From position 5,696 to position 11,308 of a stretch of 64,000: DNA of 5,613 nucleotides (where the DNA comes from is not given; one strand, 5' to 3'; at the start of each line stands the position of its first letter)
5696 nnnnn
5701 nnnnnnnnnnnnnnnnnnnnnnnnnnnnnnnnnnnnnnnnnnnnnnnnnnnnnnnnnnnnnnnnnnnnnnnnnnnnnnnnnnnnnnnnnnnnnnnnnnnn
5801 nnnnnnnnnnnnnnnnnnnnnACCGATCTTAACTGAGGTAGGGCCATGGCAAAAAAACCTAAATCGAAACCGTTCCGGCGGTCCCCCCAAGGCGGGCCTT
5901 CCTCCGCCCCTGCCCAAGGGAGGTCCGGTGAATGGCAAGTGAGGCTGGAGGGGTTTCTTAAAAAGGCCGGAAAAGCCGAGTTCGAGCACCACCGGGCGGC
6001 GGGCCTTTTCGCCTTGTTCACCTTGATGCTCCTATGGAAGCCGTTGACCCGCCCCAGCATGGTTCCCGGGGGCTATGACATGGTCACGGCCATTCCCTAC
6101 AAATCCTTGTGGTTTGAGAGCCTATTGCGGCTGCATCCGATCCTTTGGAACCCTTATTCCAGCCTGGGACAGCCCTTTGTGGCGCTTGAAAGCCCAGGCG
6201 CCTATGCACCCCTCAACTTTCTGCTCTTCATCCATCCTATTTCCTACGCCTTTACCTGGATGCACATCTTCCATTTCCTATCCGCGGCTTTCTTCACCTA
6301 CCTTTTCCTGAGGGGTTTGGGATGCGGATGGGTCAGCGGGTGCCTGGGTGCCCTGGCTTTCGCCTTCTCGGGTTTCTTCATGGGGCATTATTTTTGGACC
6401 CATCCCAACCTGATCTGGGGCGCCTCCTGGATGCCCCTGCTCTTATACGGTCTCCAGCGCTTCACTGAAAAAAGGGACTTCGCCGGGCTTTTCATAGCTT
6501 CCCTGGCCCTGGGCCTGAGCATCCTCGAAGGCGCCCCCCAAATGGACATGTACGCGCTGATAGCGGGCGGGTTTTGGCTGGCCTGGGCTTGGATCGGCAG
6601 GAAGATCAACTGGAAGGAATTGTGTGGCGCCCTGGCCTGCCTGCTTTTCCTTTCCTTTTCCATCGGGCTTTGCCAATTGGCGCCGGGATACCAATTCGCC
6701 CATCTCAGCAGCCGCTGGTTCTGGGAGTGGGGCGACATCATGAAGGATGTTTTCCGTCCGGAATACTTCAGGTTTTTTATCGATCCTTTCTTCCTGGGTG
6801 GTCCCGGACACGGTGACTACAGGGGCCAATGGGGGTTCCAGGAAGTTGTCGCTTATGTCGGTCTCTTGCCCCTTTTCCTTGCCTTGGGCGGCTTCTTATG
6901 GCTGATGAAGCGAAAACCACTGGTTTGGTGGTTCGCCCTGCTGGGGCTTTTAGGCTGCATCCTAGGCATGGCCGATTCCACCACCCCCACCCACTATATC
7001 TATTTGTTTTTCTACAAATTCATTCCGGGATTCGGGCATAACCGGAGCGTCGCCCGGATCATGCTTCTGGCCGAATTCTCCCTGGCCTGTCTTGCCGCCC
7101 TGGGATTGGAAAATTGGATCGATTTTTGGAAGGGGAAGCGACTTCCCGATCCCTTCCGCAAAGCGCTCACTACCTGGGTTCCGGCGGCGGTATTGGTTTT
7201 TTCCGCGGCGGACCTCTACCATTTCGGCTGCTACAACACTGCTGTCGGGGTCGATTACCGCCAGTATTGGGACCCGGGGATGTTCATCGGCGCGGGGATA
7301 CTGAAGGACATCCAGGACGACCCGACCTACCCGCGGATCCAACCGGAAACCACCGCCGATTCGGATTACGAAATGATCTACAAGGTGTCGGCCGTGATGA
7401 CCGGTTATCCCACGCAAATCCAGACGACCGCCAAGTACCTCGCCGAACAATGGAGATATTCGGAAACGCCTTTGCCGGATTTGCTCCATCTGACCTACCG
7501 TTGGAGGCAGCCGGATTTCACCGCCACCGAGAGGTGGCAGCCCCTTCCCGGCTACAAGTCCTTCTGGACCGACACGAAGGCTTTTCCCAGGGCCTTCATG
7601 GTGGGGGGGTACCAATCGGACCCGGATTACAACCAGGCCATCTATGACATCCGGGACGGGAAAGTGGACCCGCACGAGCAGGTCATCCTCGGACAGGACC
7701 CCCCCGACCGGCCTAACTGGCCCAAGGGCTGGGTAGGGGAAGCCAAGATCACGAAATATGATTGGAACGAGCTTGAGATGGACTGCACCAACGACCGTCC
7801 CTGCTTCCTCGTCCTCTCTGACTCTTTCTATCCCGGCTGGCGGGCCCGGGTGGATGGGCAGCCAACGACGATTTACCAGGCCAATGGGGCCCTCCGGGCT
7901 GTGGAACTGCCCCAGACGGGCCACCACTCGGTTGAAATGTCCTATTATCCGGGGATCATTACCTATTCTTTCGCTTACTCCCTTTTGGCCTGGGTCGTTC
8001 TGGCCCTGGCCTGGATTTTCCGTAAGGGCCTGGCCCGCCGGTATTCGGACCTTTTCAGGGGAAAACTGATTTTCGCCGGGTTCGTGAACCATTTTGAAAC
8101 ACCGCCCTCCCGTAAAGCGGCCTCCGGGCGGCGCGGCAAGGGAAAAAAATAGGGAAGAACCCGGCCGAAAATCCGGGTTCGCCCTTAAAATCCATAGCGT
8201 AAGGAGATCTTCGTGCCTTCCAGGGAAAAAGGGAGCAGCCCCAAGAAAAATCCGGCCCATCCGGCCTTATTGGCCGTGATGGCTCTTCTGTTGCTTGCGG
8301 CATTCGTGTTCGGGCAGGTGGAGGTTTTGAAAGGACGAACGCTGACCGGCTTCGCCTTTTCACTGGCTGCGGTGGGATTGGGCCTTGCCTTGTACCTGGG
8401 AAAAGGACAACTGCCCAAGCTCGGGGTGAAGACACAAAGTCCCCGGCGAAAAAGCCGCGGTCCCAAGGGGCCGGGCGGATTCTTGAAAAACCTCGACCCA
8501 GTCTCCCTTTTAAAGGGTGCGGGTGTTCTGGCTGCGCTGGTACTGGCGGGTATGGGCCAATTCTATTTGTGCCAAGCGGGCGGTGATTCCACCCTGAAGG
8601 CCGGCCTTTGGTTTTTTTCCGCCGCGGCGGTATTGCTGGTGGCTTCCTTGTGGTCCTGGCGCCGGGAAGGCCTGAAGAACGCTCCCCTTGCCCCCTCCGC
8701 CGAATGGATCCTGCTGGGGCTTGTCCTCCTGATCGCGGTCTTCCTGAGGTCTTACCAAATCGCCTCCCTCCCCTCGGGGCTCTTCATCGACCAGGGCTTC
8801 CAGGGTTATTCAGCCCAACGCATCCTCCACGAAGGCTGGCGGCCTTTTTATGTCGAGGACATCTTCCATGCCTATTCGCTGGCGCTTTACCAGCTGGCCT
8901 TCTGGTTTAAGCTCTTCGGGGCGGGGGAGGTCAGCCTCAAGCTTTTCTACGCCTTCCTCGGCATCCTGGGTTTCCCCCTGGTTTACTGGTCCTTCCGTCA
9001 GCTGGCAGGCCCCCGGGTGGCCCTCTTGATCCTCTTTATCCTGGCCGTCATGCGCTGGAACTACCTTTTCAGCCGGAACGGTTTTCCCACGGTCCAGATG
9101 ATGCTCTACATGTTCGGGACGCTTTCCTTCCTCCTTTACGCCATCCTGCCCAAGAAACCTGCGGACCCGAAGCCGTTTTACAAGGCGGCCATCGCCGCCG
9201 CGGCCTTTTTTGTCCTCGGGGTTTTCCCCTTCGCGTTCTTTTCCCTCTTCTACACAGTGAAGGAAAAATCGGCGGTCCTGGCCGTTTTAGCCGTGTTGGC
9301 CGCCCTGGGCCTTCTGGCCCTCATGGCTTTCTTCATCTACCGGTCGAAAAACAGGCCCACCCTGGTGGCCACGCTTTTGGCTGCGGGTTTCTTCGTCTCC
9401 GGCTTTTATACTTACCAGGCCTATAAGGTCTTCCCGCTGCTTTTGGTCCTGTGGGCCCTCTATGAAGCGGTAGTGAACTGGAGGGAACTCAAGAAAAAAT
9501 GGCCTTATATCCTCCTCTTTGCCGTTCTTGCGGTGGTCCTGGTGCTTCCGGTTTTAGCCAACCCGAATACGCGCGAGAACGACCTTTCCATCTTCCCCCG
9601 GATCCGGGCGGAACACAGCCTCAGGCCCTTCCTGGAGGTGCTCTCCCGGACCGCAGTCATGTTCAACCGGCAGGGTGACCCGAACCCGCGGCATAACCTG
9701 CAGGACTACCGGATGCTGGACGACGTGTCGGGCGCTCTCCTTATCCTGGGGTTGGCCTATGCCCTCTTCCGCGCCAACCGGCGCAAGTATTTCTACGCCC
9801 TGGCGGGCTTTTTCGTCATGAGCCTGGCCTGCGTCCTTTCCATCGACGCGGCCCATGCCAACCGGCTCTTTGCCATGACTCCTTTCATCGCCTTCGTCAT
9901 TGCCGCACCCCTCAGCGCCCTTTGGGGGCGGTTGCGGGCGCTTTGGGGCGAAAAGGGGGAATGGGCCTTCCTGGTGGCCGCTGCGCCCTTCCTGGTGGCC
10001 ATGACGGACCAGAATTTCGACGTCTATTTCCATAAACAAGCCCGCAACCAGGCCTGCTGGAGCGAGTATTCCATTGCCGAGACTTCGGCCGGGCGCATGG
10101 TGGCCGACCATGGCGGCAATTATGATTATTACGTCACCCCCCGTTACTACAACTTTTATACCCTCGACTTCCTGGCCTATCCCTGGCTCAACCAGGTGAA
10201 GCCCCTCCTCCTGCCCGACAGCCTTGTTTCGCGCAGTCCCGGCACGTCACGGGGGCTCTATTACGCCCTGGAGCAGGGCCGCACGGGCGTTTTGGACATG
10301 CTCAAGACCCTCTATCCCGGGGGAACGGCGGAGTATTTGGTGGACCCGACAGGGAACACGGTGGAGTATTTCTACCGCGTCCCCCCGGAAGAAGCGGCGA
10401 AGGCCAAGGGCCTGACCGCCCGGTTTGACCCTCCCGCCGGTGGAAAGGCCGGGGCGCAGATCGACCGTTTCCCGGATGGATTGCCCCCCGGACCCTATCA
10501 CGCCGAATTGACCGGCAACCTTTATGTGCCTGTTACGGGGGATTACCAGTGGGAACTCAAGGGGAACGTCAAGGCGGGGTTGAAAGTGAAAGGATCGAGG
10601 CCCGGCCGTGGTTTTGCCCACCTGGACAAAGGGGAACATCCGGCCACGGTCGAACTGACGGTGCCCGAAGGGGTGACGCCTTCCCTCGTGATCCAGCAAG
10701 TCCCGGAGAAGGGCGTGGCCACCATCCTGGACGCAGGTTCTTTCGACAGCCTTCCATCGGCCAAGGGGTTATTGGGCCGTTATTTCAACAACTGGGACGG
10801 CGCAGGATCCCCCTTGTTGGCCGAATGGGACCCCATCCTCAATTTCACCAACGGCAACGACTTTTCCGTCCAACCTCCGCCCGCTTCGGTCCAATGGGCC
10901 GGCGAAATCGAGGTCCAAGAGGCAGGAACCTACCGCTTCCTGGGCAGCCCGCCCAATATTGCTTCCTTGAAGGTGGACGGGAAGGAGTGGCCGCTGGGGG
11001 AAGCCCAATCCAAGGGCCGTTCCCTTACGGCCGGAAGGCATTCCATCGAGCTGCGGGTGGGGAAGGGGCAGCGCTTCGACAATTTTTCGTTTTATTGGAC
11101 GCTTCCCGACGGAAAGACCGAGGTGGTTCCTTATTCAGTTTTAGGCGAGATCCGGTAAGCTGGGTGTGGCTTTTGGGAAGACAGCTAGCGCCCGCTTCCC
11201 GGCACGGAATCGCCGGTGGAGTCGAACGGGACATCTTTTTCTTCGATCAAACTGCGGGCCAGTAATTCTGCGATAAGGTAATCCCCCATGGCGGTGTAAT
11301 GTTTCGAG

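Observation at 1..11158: Tandem array of ArnT-like GT-C glycosyltransferases fused to C-terminal PA14 domains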

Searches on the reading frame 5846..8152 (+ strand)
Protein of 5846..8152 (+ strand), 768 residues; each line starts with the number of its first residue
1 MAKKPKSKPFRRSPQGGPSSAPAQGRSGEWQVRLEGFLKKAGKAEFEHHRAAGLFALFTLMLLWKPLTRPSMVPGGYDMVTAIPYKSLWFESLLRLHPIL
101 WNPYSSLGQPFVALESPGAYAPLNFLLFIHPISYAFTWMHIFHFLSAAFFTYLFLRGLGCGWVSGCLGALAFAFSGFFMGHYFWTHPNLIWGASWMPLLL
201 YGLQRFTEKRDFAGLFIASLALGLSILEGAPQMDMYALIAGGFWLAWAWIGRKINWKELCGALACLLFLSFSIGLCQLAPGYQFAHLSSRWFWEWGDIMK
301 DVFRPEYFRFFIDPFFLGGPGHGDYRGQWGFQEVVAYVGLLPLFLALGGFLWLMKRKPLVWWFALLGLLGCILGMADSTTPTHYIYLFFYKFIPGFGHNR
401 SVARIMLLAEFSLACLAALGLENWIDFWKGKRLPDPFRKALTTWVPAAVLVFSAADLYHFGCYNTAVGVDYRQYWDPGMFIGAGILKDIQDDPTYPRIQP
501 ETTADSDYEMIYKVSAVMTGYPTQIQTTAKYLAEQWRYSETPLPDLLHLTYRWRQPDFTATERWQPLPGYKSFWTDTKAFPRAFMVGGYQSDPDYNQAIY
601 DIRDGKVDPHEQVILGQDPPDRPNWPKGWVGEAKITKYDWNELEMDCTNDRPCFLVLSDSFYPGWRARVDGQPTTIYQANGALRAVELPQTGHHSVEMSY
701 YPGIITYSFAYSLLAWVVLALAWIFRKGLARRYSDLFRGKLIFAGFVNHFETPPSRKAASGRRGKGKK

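Call 3: search_protein_families(library=pfam, proteins=[window:5846-8152:+], max_evalue=0.01)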
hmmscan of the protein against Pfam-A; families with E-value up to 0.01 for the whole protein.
window:5846-8152:+ (768 aa): 1 family
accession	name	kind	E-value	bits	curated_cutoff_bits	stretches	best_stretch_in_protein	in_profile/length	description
PF09586.16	YfhO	-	1.2e-11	44.2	28.5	1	633-708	756-831/835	Bacterial membrane protein YfhO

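Call 7: search_protein_families(library=ncbifam, proteins=[window:5846-8152:+], max_evalue=0.01)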
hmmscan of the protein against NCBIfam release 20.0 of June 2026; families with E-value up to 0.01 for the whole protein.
window:5846-8152:+ (768 aa): 2 families
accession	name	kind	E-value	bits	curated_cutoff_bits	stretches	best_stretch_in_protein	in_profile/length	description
NF047590.1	GlcsyltransPgfM2Strep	equivalog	0.0013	17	1500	1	655-718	810-872/884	glycosyltransferase PgfM2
NF047589.1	GlcsyltransPgfM1Strep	equivalog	0.0036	15.4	1400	1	655-723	884-951/955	glycosyltransferase PgfM1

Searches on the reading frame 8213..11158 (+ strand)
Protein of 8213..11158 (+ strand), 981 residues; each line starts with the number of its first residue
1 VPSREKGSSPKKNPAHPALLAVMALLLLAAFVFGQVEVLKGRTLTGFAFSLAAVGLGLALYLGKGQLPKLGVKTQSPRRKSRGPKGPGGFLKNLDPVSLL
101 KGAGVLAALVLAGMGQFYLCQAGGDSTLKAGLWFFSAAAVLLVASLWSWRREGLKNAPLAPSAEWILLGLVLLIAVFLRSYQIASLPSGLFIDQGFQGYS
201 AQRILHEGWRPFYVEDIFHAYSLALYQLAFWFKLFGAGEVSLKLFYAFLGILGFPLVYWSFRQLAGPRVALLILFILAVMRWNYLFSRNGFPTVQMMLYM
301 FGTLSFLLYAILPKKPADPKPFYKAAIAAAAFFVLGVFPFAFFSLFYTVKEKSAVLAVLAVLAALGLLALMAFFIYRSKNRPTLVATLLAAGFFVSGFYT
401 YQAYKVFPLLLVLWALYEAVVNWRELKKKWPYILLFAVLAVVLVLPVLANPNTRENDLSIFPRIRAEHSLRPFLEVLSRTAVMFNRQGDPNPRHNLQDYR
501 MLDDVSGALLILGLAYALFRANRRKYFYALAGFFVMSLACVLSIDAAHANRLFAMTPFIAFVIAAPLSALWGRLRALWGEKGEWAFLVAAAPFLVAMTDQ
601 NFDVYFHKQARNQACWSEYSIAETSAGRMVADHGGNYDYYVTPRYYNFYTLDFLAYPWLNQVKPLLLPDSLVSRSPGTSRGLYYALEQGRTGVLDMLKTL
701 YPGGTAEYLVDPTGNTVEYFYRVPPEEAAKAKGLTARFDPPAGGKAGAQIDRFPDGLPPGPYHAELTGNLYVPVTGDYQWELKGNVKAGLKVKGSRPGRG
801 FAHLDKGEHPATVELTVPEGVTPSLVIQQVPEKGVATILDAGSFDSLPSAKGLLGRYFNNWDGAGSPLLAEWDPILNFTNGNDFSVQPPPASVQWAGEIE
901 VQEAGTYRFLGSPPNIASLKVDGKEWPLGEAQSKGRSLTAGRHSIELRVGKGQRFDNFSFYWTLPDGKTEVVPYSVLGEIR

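Call 3: search_protein_families(library=pfam, proteins=[window:8213-11158:+], max_evalue=0.01)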
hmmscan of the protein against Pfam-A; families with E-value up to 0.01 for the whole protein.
window:8213-11158:+ (981 aa): 2 families
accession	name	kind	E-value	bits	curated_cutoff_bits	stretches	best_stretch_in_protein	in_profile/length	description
PF07691.17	PA14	-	2.6e-05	24.5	24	0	850-925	2-80/147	PA14 domain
PF13231.12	PMT_2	-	0.0011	19.6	26.1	1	224-330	6-109/160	Dolichyl-phosphate-mannose-protein mannosyltransferase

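Call 7: search_protein_families(library=ncbifam, proteins=[window:8213-11158:+], max_evalue=0.01)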
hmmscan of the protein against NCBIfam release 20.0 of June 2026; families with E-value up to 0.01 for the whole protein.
window:8213-11158:+ (981 aa): 0 families

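Call 9: search_solved_structures(query=window:8213-11158:+, max_evalue=1)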
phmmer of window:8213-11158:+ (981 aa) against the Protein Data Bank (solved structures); distinct sequences matched with E-value up to 1: 12.
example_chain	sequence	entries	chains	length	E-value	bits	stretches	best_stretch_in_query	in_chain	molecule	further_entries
6qe7_A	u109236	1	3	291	0.00045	21.5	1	850-961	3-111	Anti-sigma-I factor RsgI3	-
3tew_A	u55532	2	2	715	0.67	11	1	847-973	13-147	Protective antigen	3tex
3tey_A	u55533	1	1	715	0.67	11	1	847-973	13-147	Protective antigen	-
4ee2_A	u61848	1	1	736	0.7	10.9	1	847-973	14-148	Protective antigen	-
3q8c_A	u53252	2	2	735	0.7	10.9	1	847-973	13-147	Protective antigen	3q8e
1t6b_X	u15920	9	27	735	0.7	10.9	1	847-973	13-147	Protective Antigen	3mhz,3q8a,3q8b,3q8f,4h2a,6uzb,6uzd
1acc_A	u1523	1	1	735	0.7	10.9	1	847-973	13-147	ANTHRAX PROTECTIVE ANTIGEN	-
4nam_A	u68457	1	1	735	0.7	10.9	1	847-973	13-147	Protective antigen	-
3tez_A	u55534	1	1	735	0.7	10.9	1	847-973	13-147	Protective antigen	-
6zxj_A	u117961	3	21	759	0.72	10.9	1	847-973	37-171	Protective antigen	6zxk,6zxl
6vra_B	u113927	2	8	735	0.72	10.9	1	847-973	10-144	Protective antigen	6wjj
6vra_A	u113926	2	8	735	0.8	10.8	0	847-973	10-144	Protective antigen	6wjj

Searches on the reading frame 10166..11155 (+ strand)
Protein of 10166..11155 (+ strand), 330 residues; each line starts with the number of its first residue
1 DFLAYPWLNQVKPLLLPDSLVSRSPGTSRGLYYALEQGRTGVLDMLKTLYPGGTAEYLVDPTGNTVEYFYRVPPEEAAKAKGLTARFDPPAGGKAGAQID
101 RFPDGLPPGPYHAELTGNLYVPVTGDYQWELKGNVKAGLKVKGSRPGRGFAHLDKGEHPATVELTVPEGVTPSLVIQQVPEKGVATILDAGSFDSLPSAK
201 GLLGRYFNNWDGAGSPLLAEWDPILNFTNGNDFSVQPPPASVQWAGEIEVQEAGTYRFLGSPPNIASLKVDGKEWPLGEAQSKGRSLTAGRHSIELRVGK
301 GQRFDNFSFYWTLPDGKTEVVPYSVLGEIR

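Call 77: search_solved_structures(query=A5, max_evalue=1, show_alignments=1)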
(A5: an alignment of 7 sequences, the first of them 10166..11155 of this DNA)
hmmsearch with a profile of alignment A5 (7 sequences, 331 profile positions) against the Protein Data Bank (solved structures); distinct sequences matched with E-value up to 1: 22.
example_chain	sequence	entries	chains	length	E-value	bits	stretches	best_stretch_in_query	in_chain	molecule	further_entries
6qdi_A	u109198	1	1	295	8.1e-19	70.8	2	201-327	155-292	PA14 domain-containing protein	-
6qe7_A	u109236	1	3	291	1.1e-17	67.1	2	201-326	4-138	Anti-sigma-I factor RsgI3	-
7mjr_A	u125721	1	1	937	8.5e-12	47.7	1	201-324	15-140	Vip4Da1 protein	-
6vra_A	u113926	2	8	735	4.7e-07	32.1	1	238-323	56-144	Protective antigen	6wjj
3tew_A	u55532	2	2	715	5.5e-07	31.9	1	238-323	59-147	Protective antigen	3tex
6zxj_A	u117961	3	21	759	5.6e-07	31.9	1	238-323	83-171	Protective antigen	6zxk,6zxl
6vra_B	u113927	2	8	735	5.7e-07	31.8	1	238-323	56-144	Protective antigen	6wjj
4nam_A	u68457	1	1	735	5.8e-07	31.8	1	238-323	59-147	Protective antigen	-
1t6b_X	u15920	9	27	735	5.8e-07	31.8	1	238-323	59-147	Protective Antigen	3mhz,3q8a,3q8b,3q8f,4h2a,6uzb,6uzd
3q8c_A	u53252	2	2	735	5.8e-07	31.8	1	238-323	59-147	Protective antigen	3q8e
1acc_A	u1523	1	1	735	5.8e-07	31.8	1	238-323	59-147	ANTHRAX PROTECTIVE ANTIGEN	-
4ee2_A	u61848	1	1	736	6.2e-07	31.7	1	238-323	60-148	Protective antigen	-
3tey_A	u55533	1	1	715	6.3e-07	31.7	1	238-323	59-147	Protective antigen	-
3tez_A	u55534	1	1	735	6.6e-07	31.6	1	238-323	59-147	Protective antigen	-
5fr3_A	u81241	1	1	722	7.4e-07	31.5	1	239-323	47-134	PROTECTIVE ANTIGEN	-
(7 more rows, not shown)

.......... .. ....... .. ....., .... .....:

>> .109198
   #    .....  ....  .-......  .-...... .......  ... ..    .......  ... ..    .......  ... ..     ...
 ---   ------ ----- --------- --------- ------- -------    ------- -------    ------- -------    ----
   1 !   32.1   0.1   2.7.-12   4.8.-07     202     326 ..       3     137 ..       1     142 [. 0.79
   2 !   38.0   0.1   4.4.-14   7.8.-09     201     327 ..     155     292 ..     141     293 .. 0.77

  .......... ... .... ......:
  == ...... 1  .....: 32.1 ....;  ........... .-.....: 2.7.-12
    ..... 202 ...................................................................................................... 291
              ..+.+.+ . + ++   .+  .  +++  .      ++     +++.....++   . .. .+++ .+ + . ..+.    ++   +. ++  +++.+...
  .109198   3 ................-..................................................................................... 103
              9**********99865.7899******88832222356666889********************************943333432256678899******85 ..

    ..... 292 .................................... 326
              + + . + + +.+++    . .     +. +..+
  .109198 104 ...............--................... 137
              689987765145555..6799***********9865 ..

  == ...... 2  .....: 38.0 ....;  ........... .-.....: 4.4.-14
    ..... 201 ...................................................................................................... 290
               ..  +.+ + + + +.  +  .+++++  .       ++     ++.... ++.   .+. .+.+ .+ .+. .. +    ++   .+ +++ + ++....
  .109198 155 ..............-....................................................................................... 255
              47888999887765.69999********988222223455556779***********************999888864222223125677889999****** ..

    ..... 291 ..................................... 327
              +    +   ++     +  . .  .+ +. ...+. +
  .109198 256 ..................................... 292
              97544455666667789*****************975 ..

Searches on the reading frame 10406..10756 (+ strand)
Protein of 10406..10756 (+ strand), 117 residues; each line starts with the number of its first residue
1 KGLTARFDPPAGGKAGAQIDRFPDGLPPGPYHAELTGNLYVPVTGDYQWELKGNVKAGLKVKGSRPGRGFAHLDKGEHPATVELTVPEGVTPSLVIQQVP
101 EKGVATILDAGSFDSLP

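Call 46: search_solved_structures(query=window:10406-10756:+, max_evalue=10)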
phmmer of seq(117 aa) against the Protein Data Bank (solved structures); distinct sequences matched with E-value up to 10: 2.
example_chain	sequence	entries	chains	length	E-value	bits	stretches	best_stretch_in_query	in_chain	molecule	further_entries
2o2g_A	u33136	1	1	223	0.33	14.3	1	62-114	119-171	Dienelactone hydrolase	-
9s8x_A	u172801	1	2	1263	0.56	13.5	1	29-58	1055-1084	Sulfatase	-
